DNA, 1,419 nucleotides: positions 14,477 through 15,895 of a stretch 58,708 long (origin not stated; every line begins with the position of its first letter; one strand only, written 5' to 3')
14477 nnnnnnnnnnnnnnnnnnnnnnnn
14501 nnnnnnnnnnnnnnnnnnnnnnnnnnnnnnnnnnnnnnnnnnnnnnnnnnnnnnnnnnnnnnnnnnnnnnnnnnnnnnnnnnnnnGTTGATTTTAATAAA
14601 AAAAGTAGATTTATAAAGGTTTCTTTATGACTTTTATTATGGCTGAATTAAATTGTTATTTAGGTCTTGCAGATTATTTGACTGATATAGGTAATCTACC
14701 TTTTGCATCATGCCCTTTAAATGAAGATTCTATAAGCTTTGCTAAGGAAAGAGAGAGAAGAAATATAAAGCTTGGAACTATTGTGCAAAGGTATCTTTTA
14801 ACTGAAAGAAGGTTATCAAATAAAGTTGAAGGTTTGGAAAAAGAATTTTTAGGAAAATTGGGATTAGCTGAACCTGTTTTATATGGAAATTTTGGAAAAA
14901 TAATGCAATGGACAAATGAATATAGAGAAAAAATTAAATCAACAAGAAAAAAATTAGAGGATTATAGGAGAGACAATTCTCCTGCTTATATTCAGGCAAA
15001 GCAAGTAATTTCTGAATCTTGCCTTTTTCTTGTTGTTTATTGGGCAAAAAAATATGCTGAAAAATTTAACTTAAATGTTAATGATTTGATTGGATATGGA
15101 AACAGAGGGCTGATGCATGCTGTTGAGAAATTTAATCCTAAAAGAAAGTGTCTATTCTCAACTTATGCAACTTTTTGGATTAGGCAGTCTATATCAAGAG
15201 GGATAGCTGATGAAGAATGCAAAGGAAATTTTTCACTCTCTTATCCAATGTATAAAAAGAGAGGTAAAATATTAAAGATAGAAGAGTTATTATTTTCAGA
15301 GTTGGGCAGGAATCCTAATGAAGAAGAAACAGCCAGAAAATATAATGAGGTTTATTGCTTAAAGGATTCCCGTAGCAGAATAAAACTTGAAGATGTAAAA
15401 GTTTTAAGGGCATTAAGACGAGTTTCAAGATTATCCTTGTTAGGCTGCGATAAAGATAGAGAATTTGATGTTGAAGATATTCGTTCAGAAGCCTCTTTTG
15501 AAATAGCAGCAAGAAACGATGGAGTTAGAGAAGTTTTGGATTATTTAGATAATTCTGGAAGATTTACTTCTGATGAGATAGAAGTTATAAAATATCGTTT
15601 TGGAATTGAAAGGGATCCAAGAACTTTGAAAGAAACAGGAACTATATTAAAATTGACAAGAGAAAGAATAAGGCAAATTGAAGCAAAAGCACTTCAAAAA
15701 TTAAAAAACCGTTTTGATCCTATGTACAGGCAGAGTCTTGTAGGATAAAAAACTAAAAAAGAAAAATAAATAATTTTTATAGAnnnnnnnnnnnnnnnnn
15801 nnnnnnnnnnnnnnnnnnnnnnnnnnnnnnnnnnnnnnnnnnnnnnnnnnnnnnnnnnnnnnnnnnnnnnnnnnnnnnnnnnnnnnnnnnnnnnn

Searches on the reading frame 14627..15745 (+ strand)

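Call 88: search_protein_families(library=pfam, proteins=[window:14627-15745:+], max_evalue=0.001)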
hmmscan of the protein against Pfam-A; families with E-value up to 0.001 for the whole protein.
window:14627-15745:+ (373 aa): 2 families
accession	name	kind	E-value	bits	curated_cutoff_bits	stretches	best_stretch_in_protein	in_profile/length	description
PF04545.22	Sigma70_r4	-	2.5e-12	46.5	24.1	1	316-360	8-49/50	Sigma-70, region 4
PF04542.20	Sigma70_r2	-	1.5e-09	38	24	1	135-195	8-67/71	Sigma-70 region 2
